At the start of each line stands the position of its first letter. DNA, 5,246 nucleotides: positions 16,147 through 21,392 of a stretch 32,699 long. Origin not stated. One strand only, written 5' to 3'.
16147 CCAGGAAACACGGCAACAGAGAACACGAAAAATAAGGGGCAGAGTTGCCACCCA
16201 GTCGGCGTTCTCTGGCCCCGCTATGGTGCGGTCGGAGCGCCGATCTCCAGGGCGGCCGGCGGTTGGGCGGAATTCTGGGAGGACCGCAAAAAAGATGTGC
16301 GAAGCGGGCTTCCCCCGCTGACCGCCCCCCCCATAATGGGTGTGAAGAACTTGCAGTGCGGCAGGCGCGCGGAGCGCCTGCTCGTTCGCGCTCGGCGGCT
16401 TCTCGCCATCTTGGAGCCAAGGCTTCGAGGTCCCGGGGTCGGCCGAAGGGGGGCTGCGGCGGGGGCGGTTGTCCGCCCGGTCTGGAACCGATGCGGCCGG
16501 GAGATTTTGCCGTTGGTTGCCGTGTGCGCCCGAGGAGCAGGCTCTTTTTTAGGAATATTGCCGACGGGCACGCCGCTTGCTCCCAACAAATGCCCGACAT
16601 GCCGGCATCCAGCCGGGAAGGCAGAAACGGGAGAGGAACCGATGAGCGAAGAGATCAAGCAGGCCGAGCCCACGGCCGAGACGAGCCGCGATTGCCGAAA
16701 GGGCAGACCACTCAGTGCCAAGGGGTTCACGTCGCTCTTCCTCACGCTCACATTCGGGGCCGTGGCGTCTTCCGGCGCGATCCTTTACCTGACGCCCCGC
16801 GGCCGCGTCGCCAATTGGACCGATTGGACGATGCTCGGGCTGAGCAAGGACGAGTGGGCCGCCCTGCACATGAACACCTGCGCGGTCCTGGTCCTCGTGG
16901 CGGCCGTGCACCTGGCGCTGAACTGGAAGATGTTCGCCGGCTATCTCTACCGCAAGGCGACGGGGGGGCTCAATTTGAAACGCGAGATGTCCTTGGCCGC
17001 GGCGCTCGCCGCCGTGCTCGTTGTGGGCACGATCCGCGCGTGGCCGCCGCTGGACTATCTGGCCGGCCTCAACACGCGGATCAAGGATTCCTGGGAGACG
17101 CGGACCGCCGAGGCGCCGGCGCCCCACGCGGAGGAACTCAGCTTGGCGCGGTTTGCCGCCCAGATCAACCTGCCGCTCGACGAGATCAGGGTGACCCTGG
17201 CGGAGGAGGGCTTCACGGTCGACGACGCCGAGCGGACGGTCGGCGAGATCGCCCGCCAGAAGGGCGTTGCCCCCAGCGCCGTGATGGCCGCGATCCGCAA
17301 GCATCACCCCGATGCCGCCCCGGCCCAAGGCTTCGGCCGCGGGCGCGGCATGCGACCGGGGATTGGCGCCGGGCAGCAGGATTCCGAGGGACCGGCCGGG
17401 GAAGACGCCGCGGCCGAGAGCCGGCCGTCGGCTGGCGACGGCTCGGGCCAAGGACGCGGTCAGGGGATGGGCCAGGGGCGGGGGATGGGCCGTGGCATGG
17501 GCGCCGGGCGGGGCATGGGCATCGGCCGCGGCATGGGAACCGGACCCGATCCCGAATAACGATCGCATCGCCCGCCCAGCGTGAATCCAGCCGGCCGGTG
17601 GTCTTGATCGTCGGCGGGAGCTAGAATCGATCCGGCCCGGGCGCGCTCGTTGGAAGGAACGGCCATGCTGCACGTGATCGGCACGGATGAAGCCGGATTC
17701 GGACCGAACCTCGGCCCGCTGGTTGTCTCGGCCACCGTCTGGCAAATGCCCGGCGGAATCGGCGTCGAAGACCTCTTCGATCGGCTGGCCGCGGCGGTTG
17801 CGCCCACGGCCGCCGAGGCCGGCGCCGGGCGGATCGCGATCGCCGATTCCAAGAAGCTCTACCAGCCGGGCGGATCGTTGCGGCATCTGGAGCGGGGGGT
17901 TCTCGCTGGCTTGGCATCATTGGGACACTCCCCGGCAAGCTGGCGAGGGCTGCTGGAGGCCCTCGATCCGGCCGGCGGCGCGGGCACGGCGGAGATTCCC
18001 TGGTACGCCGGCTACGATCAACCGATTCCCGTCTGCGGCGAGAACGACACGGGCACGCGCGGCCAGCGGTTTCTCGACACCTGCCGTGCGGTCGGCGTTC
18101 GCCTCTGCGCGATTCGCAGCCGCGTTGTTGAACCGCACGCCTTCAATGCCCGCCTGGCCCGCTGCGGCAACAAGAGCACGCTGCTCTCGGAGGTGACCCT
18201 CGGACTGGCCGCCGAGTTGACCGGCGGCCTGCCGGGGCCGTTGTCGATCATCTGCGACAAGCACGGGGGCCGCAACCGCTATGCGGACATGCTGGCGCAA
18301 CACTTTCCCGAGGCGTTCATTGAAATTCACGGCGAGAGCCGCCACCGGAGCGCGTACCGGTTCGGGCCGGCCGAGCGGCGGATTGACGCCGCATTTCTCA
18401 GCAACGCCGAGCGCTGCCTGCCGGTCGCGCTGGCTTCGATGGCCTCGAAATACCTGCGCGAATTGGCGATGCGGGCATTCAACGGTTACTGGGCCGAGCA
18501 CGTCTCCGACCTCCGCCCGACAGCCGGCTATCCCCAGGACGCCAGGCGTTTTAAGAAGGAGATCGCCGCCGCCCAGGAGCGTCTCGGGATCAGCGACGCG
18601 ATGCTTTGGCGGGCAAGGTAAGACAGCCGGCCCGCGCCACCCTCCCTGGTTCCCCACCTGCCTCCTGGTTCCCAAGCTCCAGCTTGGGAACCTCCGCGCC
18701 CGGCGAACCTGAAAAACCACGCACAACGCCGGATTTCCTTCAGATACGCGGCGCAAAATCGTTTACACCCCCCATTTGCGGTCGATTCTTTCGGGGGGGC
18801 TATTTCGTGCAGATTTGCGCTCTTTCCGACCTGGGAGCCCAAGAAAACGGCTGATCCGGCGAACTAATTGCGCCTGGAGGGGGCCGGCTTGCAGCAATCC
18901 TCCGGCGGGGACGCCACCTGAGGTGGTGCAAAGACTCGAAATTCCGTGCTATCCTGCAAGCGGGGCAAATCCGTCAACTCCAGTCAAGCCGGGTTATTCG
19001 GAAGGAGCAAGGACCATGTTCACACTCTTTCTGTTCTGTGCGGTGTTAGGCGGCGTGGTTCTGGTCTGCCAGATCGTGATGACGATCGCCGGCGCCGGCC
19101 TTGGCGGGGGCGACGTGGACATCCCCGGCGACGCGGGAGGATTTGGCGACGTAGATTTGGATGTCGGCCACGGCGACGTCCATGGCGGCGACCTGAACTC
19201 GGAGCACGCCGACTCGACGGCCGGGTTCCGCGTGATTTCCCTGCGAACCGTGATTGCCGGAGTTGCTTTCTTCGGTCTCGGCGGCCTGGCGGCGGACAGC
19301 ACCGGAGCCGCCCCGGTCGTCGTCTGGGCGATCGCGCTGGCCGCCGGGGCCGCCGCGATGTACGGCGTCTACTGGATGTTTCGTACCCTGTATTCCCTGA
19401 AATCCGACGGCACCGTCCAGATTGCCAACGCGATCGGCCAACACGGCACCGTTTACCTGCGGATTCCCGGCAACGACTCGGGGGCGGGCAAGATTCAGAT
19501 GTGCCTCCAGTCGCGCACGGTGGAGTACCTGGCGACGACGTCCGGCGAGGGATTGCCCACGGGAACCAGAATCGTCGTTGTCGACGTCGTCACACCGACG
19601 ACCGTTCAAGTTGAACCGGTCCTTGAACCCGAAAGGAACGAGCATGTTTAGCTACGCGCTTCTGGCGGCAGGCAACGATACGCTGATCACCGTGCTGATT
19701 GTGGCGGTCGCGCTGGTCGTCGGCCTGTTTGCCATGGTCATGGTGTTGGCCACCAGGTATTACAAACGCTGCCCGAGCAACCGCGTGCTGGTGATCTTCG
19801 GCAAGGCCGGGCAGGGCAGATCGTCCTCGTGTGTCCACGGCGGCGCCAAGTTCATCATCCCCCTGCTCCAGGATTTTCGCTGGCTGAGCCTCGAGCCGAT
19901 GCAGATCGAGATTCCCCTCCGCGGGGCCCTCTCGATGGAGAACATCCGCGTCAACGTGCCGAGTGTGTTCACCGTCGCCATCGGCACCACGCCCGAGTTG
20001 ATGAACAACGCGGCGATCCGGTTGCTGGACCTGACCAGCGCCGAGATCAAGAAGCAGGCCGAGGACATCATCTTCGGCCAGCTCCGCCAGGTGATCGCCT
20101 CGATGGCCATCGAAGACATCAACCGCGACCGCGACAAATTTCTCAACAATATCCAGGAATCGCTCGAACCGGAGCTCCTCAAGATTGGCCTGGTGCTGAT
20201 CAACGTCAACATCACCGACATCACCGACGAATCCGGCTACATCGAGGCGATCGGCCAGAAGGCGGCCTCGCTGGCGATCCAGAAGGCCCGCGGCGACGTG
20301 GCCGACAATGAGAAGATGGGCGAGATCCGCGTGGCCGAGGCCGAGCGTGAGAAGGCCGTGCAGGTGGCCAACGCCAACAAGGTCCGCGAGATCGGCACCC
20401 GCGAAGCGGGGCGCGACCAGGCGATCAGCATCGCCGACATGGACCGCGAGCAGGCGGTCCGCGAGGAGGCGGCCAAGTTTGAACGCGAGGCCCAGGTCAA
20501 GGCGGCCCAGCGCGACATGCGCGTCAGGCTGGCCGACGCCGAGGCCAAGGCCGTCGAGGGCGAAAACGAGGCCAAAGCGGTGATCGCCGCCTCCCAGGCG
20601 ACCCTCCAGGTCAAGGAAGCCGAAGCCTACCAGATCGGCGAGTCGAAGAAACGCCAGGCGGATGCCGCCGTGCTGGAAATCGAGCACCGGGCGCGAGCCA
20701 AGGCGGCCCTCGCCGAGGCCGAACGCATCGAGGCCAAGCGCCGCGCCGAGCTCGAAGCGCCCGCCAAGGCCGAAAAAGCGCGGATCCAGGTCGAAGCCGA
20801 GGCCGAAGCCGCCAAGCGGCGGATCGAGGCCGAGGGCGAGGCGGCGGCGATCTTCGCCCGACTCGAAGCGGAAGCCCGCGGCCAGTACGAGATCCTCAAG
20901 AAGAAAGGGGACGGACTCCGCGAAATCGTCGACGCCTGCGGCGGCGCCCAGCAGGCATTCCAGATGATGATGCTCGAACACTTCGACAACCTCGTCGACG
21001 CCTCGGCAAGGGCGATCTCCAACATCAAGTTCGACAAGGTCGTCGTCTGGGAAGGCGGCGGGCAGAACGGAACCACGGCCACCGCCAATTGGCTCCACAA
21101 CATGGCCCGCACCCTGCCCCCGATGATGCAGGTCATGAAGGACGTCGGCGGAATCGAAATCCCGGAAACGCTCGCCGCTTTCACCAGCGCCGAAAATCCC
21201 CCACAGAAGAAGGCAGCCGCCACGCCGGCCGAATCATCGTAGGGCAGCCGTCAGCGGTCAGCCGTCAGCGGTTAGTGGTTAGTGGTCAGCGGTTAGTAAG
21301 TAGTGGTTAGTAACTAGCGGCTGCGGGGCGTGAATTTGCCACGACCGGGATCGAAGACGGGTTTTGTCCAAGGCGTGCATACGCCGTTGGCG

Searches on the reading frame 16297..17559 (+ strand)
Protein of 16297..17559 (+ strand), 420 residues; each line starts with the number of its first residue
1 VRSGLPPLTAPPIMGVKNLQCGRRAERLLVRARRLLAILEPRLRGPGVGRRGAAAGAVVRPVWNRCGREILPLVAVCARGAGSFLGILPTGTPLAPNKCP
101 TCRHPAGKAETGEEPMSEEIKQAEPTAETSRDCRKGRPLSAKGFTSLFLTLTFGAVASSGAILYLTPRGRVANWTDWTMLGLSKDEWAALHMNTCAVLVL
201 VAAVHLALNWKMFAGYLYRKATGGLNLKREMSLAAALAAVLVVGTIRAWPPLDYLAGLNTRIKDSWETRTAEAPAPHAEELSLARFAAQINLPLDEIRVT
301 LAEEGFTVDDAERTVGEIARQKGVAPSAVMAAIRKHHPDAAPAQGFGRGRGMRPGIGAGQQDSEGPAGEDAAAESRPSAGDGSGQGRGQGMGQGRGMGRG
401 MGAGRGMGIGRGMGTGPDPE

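Call 15: search_protein_families(library=pfam, proteins=[window:16297-17559:+], max_evalue=0.001)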
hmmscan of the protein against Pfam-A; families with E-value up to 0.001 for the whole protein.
window:16297-17559:+ (420 aa): 1 family
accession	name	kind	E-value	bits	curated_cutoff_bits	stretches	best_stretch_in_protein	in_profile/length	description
PF14358.11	DUF4405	-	1.2e-14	54.9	26.7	1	144-210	1-66/66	Domain of unknown function (DUF4405)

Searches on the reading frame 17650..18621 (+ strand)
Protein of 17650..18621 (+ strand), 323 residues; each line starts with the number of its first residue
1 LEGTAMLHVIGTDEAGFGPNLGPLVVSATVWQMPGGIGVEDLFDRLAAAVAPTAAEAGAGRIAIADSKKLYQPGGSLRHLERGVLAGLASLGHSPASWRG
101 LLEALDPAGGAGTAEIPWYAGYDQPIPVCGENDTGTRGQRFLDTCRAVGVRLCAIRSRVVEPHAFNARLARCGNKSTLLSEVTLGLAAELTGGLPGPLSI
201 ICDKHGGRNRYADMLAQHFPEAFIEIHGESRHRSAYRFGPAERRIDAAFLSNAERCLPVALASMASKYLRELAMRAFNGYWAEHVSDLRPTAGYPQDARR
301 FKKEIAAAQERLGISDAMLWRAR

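Call 15: search_protein_families(library=pfam, proteins=[window:17650-18621:+], max_evalue=0.001)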
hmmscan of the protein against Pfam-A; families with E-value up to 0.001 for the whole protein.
window:17650-18621:+ (323 aa): 1 family
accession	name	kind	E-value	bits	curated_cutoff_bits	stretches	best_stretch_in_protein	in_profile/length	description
PF01351.25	RNase_HII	-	3.2e-06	27.6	25.8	0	10-30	1-21/199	Ribonuclease HII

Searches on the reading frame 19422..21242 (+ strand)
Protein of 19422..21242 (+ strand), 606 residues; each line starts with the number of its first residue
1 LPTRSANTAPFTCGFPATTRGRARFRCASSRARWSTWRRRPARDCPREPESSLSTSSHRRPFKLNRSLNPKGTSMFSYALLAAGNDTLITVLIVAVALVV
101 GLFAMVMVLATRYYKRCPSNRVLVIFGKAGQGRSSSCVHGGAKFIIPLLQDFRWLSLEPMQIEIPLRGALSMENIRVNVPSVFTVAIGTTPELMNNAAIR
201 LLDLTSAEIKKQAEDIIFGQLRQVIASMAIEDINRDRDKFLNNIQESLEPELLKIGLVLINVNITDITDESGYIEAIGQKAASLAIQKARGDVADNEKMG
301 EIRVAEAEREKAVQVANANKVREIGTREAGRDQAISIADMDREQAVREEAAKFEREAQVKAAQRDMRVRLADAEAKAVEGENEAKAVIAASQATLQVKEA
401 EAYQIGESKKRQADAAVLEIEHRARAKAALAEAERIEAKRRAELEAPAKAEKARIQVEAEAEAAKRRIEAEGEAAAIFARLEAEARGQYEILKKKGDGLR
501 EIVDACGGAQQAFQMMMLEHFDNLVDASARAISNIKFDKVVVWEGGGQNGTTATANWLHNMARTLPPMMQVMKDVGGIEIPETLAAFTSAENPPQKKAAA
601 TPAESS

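Call 15: search_protein_families(library=pfam, proteins=[window:19422-21242:+], max_evalue=0.001)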
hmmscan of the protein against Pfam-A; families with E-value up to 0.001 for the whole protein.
window:19422-21242:+ (606 aa): 1 family
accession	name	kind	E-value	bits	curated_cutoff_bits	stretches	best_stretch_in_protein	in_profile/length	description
PF01145.31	Band_7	-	7.3e-27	95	23.6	1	118-297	4-175/176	SPFH domain / Band 7 family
